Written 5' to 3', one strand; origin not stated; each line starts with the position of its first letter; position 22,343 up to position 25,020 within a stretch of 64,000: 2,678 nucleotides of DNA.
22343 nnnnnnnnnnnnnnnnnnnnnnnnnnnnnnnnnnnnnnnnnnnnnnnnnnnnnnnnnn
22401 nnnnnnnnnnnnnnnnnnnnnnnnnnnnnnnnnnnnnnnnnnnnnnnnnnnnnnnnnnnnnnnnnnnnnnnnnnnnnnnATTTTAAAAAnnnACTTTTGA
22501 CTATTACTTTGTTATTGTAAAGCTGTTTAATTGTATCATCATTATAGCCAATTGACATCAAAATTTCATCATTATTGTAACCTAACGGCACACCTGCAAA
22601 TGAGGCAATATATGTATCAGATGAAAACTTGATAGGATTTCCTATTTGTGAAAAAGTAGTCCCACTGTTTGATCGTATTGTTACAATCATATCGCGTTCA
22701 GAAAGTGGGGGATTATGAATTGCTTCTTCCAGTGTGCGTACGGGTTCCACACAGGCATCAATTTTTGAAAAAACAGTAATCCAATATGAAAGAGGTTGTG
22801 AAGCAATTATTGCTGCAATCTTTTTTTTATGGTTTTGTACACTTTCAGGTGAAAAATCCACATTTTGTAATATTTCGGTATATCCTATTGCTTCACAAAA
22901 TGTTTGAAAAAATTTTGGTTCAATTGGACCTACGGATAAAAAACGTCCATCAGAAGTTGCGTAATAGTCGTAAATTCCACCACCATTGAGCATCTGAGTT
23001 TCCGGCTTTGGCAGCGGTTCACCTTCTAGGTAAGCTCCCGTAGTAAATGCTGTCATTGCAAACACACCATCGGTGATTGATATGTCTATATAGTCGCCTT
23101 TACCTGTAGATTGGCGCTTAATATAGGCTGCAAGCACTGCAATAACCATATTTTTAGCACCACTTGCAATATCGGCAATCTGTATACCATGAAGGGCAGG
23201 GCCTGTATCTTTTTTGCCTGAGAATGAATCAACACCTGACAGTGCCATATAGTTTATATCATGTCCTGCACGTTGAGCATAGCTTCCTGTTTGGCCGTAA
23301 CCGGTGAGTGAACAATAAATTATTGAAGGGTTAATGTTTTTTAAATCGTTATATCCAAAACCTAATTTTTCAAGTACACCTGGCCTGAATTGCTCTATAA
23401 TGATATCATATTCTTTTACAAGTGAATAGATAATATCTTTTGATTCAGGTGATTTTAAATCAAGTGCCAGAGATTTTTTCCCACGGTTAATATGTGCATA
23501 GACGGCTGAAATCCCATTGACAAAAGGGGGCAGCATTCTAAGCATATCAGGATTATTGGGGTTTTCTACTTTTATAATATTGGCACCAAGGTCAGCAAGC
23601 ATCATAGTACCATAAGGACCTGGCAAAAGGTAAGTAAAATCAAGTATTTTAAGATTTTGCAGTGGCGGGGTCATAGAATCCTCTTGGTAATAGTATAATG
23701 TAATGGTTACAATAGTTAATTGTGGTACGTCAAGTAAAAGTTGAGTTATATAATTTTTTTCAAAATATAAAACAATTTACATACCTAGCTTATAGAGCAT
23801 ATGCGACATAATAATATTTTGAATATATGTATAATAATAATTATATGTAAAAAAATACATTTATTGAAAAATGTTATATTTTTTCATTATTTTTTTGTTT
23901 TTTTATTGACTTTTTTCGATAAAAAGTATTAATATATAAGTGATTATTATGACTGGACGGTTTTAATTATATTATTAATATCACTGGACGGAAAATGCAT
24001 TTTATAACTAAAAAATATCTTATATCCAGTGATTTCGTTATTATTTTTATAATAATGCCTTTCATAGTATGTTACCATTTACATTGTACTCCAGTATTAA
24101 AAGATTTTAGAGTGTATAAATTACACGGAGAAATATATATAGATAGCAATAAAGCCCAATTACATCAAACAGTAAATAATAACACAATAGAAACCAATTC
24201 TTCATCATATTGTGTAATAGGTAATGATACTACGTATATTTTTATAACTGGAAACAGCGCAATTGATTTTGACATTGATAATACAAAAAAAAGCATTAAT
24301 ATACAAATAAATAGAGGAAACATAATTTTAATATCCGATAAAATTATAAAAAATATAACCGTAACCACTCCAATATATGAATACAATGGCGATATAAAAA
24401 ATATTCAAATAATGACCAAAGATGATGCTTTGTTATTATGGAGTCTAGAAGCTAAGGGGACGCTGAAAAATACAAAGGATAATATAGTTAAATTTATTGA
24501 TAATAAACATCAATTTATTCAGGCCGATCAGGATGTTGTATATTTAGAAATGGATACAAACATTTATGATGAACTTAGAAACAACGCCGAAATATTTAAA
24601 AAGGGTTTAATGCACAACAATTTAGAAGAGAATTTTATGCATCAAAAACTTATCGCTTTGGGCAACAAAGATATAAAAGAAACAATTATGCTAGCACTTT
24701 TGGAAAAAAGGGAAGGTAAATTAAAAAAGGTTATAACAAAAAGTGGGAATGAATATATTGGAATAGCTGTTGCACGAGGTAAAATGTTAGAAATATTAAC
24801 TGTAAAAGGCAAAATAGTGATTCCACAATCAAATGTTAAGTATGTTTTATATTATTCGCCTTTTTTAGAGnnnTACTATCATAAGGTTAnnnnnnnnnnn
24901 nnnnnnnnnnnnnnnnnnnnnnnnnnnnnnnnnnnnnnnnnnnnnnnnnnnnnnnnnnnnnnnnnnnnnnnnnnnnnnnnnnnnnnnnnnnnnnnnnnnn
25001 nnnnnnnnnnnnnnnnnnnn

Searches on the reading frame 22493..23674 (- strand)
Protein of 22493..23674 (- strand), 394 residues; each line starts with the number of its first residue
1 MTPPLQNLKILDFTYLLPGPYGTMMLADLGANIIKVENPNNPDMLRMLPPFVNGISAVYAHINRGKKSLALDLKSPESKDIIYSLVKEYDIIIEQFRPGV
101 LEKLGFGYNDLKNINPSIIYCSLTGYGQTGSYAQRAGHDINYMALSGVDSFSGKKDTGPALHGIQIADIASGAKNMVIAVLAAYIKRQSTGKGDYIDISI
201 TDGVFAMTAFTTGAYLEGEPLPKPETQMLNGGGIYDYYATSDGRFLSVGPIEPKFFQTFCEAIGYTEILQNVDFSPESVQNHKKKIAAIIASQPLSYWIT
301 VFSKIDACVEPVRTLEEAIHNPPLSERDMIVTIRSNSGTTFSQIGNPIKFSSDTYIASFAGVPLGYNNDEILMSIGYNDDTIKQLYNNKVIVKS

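Call 24: search_protein_families(library=pfam, proteins=[window:22493-23674:-], max_evalue=0.001)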
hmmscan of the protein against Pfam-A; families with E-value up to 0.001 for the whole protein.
window:22493-23674:- (394 aa): 1 family
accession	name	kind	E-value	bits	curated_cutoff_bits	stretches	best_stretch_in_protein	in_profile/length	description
PF02515.22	CoA_transf_3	-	1e-99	334.5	23.3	1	5-353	1-351/366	CoA-transferase family III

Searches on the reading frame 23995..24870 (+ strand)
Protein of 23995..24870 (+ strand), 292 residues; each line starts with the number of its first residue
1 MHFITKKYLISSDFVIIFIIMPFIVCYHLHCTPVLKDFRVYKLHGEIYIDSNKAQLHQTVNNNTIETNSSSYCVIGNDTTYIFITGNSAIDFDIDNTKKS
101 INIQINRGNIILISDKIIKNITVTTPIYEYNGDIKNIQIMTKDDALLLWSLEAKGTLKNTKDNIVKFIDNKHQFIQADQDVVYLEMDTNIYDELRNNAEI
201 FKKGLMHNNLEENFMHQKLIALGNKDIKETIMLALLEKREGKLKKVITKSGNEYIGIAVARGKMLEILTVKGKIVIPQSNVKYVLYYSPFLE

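Call 24: search_protein_families(library=pfam, proteins=[window:23995-24870:+], max_evalue=0.001)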
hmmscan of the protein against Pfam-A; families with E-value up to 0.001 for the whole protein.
window:23995-24870:+ (292 aa): 0 families

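Call 61: search_protein_families(library=ncbifam, proteins=[window:23995-24870:+], max_evalue=1)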
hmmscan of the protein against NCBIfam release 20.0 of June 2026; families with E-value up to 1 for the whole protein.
window:23995-24870:+ (292 aa): 1 family
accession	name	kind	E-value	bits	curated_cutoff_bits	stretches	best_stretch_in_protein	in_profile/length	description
NF047990.1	Co_MTase_MtgA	equivalog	0.034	13.7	550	1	180-250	102-171/306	[methyl-Co(III) glycine betaine-specific corrinoid protein]--tetrahydrofolate methyltransferase MtgA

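Call 64: search_protein_families(library=pfam, proteins=[window:23995-24870:+], max_evalue=1)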
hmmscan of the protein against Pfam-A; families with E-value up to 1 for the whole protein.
window:23995-24870:+ (292 aa): 1 family
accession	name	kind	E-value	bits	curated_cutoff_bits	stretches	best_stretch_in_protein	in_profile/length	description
PF10543.14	ORF6N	-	0.22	12.3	27.8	1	134-189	6-60/86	ORF6N domain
